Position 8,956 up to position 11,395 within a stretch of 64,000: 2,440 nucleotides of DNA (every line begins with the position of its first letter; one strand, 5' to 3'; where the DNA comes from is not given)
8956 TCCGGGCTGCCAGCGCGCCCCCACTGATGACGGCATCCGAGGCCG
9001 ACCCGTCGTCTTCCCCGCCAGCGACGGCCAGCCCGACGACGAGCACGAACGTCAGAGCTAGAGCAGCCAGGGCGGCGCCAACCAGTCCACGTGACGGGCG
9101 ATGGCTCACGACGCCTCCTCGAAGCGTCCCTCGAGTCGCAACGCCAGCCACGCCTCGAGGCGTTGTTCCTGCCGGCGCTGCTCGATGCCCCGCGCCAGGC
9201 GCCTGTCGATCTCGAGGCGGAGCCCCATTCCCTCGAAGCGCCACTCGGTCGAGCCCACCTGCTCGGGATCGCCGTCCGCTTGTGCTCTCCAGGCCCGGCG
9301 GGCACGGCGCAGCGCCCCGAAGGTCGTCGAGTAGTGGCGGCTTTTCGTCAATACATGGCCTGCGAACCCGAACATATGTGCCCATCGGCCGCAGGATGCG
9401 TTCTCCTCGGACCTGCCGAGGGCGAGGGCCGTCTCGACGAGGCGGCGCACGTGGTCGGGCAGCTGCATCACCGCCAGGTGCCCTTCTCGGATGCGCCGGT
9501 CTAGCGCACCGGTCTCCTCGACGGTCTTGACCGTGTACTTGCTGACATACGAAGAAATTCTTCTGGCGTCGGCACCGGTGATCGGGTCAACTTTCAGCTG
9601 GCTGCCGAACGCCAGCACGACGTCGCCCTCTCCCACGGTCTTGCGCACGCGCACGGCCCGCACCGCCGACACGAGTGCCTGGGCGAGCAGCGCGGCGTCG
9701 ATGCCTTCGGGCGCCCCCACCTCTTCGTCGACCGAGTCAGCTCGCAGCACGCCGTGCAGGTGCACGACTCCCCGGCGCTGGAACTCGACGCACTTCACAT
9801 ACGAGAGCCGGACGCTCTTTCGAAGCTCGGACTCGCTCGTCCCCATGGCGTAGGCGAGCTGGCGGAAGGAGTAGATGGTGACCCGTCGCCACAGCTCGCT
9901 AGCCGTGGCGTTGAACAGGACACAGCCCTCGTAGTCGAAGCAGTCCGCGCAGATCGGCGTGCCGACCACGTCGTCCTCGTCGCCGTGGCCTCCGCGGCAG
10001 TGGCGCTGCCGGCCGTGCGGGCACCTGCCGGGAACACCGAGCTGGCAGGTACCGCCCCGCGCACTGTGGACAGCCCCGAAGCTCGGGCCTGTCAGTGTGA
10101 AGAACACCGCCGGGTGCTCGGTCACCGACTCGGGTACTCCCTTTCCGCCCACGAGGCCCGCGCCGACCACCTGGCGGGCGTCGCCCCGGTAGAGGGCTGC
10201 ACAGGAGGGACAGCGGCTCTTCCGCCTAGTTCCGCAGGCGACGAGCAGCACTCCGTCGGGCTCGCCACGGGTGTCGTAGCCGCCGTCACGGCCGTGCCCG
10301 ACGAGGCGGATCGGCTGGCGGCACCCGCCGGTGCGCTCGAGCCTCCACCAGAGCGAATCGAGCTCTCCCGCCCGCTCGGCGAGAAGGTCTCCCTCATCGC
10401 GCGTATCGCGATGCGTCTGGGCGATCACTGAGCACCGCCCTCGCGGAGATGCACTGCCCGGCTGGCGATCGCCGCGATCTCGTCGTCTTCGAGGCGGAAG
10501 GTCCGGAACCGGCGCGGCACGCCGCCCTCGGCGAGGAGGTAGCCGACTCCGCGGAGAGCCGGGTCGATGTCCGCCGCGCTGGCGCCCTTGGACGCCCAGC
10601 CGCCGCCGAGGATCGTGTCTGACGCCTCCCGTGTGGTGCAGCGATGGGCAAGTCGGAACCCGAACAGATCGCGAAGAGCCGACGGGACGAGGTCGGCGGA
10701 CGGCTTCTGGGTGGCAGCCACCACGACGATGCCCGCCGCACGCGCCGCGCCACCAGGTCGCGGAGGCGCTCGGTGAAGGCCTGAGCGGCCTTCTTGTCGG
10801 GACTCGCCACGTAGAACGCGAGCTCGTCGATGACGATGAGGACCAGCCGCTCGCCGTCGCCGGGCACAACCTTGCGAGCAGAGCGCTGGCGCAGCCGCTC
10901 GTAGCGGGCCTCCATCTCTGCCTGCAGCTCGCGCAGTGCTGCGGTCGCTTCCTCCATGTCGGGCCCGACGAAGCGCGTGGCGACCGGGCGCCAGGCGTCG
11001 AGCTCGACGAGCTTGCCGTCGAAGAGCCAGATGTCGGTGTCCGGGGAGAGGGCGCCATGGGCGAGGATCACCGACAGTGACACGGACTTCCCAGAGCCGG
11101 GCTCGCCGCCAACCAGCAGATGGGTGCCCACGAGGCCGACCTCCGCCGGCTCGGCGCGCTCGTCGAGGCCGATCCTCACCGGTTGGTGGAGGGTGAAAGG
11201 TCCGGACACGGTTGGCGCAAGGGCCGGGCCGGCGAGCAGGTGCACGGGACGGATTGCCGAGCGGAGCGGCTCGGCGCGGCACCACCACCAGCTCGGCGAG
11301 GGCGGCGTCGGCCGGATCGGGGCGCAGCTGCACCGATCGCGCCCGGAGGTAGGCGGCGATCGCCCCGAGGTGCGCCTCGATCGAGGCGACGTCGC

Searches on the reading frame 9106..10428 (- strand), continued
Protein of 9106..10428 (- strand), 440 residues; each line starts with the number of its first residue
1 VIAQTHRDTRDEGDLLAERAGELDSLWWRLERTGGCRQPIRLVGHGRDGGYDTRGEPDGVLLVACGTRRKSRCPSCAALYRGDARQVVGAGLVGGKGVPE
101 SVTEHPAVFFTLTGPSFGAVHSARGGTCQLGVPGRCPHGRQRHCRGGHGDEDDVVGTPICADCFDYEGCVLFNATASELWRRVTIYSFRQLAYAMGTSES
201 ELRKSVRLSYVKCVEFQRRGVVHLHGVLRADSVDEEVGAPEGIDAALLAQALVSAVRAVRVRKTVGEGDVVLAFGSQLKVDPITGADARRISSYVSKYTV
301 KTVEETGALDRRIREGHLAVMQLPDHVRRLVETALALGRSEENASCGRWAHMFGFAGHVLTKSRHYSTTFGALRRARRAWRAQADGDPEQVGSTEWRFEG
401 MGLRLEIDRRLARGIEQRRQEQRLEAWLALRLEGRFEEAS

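Call 71: get_annotated_region(hit=H1, flank=12000)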
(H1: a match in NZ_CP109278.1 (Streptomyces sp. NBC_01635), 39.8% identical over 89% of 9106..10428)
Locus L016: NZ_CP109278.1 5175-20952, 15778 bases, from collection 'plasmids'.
description: Streptomyces sp. NBC_01635 plasmid unnamed1, complete sequence
organism: Streptomyces sp. NBC_01635 (NCBI taxid 2975904)
taxonomy: Bacteria; Actinomycetota; Actinomycetes; Kitasatosporales; Streptomycetaceae; Streptomyces; Streptomyces sp. NBC 01635
host: -; source: -; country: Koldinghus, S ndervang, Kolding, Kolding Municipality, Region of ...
typing (MOB-suite, as given by PLSDB): non-mobilizable
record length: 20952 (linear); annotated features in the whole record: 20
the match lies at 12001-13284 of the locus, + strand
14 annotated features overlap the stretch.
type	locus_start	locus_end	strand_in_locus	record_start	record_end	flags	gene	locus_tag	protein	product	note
CDS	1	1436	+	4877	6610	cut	-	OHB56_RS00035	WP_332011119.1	AIPR family protein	-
CDS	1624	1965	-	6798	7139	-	-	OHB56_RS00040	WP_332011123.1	hypothetical protein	-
CDS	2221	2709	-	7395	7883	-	-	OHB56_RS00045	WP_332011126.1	DUF4265 domain-containing protein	-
CDS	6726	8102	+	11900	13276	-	-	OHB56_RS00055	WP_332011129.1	IS1380 family transposase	-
CDS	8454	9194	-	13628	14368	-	-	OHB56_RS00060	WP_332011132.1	GntR family transcriptional regulator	-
CDS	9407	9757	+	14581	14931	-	-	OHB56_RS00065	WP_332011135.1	hypothetical protein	-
CDS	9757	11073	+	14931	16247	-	-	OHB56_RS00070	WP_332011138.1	FtsK/SpoIIIE domain-containing protein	-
CDS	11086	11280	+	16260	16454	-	-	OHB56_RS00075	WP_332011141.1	hypothetical protein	-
CDS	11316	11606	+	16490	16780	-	-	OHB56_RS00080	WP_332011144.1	hypothetical protein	-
CDS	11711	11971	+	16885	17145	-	-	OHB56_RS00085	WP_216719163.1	hypothetical protein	-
CDS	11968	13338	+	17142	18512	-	-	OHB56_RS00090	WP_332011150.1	replication initiator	-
CDS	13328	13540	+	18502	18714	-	-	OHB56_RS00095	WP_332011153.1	helix-turn-helix domain-containing protein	-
CDS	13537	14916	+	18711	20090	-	-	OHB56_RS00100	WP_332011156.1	site-specific integrase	GO:0015074 - DNA integration [Evidence IEA]; GO:0006310 - DNA recombination [Evidence IEA]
CDS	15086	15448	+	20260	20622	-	-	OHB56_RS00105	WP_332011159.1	hypothetical protein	-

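Call 80: search_protein_families(library=ncbifam, proteins=[L015:4113-5507:+, window:9106-10428:-, L015:8231-9055:+, L015:3790-4113:+, L015:6826-7887:+, L015:1577-3712:-], max_evalue=0.001)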
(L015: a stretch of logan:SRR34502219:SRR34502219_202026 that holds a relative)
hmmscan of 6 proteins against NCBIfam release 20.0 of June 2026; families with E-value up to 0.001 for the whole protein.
L015:4113-5507:+ (464 aa): 3 families
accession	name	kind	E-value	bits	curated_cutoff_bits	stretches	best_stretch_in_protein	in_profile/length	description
NF041214.1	plasmid_TraB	equivalog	1.7e-12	46.7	800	1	61-400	80-416/639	plasmid transfer protein TraB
NF007615.0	PRK10263.1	equivalog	2.9e-10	38.5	1566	1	325-408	1141-1220/1355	DNA translocase FtsK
NF049966.1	QH_SP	equivalog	0.0004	19.8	165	1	348-400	100-152/219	subtilisin-like serine protease QhpE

window:9106-10428:- (440 aa): 1 family
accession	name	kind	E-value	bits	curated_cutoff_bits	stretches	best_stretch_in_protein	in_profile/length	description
NF041486.1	rep_init_RepSA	equivalog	3.9e-92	309.5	700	1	29-385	24-390/443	replication initiator protein RepSA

L015:8231-9055:+ (274 aa): 0 families

L015:3790-4113:+ (107 aa): 1 family
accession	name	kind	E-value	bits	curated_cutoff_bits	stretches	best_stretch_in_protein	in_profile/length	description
NF051478.1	SCO3933_fam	equivalog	5.3e-16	58.7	80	1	2-101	3-106/106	SCO3933 family regulatory protein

L015:6826-7887:+ (353 aa): 8 families
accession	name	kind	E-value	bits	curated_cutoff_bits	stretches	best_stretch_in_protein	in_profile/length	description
NF038345.1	wall_hydro_RipC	exception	1e-20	74.5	425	1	208-333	231-347/362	peptidoglycan hydrolase RipC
NF010495.0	PRK13914.1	equivalog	1.8e-16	60.2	647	1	229-326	367-459/481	invasion associated endopeptidase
NF046048.1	NlpC_P60_DIP1281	equivalog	9.2e-14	51.2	517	1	231-323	455-562/587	DIP1281 family NlpC/P60 protein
NF033741.1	NlpC_p60_RipA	exception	2.8e-11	43.1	625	1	231-332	331-439/457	NlpC/P60 family peptidoglycan endopeptidase RipA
NF040678.1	EntFM_CwpFM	equivalog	4.3e-11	42.5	720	1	226-336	310-416/430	enterotoxin EntFM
NF033742.1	NlpC_p60_RipB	exception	4.6e-10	39.5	335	1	231-333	80-189/206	NlpC/P60 family peptidoglycan endopeptidase RipB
NF033743.1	NlpC_inact_RipD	exception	1.9e-07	30.8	215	1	163-327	14-161/181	NlpC/P60 family peptidoglycan-binding protein RipD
NF008096.1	PRK10838.1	equivalog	1.3e-06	28.3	186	1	240-333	80-168/189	bifunctional murein DD-endopeptidase/murein LD-carboxypeptidase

L015:1577-3712:- (711 aa): 0 families

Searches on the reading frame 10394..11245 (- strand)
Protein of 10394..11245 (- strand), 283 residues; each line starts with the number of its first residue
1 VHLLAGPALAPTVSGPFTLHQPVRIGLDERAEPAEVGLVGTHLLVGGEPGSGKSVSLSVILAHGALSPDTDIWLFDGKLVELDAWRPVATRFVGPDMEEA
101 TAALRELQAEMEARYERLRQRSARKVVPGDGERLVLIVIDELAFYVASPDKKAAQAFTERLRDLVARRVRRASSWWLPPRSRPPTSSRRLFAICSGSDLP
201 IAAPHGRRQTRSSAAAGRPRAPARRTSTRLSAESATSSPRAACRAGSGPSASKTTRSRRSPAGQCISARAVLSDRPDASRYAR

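Call 11: search_protein_families(library=pfam, proteins=[window:10394-11245:-], max_evalue=0.01)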
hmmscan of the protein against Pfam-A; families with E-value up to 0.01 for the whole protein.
window:10394-11245:- (283 aa): 2 families
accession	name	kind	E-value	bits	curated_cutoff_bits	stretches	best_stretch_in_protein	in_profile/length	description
PF01580.24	FtsK_SpoIIIE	-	4e-11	43.2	24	1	33-133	39-138/221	FtsK/SpoIIIE family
PF13191.12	AAA_16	-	1.7e-05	25.8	32.6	1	41-171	25-126/167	AAA ATPase domain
